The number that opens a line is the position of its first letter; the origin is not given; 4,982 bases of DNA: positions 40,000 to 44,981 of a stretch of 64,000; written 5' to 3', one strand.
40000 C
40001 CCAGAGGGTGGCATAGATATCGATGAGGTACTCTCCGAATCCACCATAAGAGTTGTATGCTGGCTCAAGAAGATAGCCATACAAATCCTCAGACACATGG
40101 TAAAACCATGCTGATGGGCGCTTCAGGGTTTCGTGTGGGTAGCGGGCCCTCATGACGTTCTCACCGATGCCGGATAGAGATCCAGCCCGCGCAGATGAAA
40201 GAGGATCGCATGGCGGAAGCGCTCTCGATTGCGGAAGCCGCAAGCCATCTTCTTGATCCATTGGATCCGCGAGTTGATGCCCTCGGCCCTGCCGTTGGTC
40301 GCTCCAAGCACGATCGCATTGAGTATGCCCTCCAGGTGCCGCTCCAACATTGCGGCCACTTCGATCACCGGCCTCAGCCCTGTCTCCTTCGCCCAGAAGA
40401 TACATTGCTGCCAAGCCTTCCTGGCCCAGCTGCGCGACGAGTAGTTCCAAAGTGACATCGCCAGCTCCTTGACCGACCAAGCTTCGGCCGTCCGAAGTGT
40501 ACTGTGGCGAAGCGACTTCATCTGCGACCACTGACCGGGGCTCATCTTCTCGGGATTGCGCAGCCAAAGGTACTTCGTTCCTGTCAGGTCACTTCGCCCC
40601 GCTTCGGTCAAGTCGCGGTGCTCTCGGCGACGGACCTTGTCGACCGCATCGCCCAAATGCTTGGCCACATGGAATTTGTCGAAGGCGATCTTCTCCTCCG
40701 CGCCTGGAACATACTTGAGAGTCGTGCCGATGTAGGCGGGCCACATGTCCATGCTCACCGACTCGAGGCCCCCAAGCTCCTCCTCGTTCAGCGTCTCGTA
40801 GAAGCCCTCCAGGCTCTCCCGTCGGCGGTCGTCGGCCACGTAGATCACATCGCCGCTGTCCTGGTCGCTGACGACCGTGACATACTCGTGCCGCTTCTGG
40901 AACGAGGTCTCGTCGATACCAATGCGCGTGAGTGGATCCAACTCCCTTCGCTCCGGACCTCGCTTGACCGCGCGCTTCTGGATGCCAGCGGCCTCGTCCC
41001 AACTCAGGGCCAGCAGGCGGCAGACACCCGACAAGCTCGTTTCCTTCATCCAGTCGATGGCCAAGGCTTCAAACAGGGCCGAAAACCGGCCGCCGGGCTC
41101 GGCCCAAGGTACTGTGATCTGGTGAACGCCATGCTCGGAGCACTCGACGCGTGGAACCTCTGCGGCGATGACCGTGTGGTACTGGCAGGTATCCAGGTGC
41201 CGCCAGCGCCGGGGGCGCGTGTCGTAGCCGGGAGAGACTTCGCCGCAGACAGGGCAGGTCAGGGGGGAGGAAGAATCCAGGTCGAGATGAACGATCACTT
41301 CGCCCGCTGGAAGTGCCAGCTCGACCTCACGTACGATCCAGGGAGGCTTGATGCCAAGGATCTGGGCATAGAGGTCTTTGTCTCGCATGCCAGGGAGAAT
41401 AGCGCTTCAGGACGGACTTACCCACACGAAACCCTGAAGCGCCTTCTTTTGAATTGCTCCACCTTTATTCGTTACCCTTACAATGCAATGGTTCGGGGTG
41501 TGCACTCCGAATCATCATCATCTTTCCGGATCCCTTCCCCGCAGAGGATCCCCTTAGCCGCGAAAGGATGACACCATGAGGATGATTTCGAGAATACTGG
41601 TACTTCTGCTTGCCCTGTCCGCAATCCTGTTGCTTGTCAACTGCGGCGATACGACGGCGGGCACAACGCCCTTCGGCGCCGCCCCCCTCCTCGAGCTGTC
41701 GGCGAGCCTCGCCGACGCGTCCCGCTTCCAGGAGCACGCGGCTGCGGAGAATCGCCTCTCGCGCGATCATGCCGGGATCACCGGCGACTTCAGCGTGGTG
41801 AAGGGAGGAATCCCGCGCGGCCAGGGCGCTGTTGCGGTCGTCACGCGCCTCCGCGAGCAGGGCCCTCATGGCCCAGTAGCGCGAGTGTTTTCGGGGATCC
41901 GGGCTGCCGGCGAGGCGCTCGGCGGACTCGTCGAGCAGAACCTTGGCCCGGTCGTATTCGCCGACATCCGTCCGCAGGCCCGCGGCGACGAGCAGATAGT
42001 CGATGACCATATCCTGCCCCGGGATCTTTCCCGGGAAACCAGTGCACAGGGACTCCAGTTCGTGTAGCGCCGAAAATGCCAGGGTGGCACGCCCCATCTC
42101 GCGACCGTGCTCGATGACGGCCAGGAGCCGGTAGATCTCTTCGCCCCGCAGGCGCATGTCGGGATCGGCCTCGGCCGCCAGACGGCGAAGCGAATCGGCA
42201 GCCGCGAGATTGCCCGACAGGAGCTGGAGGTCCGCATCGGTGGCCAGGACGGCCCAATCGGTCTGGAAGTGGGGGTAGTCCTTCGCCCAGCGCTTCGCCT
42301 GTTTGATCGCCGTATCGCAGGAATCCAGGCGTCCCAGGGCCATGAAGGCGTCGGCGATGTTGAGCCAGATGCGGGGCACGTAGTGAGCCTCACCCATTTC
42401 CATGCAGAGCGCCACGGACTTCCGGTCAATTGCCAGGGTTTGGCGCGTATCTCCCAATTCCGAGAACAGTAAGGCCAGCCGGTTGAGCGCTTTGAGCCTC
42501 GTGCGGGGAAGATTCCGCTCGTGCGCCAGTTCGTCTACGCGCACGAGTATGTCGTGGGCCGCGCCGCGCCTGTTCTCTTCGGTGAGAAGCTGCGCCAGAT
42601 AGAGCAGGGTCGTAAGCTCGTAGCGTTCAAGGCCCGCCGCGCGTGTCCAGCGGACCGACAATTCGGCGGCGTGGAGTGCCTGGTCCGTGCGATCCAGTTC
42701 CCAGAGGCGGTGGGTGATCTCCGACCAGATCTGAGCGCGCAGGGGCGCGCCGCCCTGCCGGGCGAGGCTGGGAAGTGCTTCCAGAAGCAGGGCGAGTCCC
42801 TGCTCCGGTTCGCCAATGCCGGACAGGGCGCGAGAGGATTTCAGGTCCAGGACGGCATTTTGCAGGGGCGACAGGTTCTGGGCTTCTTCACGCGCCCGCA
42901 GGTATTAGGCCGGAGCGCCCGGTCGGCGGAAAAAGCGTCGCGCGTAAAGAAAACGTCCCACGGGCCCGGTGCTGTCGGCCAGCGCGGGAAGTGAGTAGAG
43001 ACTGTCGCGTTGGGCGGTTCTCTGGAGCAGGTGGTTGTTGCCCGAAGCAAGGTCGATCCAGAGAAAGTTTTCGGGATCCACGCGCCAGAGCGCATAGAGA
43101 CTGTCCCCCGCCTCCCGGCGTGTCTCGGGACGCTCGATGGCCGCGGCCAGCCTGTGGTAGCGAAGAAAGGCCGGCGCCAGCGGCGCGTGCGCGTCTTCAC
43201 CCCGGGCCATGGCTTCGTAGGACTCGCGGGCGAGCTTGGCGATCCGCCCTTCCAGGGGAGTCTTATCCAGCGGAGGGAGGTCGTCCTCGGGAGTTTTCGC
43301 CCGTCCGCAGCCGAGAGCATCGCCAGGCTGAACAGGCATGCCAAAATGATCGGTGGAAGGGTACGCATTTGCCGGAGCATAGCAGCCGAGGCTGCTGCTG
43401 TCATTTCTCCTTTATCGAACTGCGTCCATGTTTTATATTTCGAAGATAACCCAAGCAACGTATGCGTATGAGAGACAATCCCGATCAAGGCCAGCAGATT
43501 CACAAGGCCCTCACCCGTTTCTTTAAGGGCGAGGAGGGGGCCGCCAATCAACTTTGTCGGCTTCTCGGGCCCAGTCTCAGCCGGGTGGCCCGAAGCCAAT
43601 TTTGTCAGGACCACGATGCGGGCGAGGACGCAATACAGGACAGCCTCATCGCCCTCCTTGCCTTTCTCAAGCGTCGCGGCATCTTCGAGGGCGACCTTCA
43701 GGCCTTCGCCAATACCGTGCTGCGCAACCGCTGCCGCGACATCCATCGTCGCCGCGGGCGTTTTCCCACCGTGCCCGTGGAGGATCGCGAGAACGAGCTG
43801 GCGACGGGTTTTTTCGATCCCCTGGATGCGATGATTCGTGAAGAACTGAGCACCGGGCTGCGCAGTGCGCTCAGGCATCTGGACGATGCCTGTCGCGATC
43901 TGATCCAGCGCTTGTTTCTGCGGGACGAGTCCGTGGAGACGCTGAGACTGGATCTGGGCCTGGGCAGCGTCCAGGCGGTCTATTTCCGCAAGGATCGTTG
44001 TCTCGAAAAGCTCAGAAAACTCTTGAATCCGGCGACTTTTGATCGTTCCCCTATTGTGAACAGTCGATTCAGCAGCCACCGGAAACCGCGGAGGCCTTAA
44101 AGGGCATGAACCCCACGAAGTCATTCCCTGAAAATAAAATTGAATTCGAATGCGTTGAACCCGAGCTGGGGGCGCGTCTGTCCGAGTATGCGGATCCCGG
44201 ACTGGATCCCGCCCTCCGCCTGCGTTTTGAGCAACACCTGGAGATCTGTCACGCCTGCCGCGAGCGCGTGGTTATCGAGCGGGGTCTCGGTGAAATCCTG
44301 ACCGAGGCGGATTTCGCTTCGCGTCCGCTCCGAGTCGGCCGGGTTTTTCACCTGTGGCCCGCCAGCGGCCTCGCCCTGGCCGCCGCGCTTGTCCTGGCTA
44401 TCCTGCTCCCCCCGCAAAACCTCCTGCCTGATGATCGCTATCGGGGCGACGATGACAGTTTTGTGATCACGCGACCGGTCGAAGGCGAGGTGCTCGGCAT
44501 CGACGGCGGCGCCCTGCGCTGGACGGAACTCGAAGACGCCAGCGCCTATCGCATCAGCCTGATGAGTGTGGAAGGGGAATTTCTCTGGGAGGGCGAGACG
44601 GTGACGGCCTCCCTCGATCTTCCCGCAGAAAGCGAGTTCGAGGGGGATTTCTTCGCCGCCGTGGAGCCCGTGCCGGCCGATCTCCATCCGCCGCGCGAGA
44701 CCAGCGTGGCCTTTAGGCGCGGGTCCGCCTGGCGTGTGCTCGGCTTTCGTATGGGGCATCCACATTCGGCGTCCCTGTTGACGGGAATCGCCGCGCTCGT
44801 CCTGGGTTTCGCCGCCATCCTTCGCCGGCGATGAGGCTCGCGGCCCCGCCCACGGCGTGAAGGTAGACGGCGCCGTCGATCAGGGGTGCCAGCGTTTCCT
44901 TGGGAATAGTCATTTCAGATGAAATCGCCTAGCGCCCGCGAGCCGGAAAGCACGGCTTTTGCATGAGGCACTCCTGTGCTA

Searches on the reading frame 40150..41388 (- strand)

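Call 29: search_protein_families(library=pfam, proteins=[window:40150-41388:-], max_evalue=0.0001)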
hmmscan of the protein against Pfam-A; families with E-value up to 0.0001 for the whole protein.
window:40150-41388:- (412 aa): 3 families
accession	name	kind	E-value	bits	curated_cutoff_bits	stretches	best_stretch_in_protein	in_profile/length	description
PF01610.23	DDE_Tnp_ISL3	-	1.4e-70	238.2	23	1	156-395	1-240/240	Transposase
PF14690.11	Zn_ribbon_ISL3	-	1.8e-11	44.7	25.5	1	43-86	3-47/47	zinc-finger of transposase IS204/IS1001/IS1096/IS1165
PF13542.12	HTH_Tnp_ISL3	-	3.7e-10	39.6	27.4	1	92-141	2-51/51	Helix-turn-helix domain of transposase family ISL3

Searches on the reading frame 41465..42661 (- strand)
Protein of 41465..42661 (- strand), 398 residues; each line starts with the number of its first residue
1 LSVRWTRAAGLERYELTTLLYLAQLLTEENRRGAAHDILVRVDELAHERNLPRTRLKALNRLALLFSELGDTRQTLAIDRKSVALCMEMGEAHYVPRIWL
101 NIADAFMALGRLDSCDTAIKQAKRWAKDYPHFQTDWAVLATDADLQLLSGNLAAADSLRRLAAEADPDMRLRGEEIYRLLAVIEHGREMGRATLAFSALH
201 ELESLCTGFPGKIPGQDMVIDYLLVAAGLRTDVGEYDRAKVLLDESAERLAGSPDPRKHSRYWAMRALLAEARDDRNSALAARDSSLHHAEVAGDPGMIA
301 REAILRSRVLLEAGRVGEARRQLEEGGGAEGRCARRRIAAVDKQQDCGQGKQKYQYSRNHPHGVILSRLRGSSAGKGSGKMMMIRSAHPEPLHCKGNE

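Call 29: search_protein_families(library=pfam, proteins=[window:41465-42661:-], max_evalue=0.0001)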
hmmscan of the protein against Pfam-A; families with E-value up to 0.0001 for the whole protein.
window:41465-42661:- (398 aa): 1 family
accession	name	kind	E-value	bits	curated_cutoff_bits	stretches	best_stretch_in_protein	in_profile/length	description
PF17874.7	TPR_MalT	-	1.1e-07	31.9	45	1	6-291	70-311/336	MalT-like TPR region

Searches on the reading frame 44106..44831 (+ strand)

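Call 79: search_protein_families(library=pfam, proteins=[window:44106-44831:+], max_evalue=0.0001)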
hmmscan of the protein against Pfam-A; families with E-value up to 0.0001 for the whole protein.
window:44106-44831:+ (242 aa): 1 family
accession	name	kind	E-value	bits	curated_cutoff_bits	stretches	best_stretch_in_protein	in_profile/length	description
PF13490.11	zf-HC2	-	2.2e-07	31.3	22.2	1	23-52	6-35/35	Putative zinc-finger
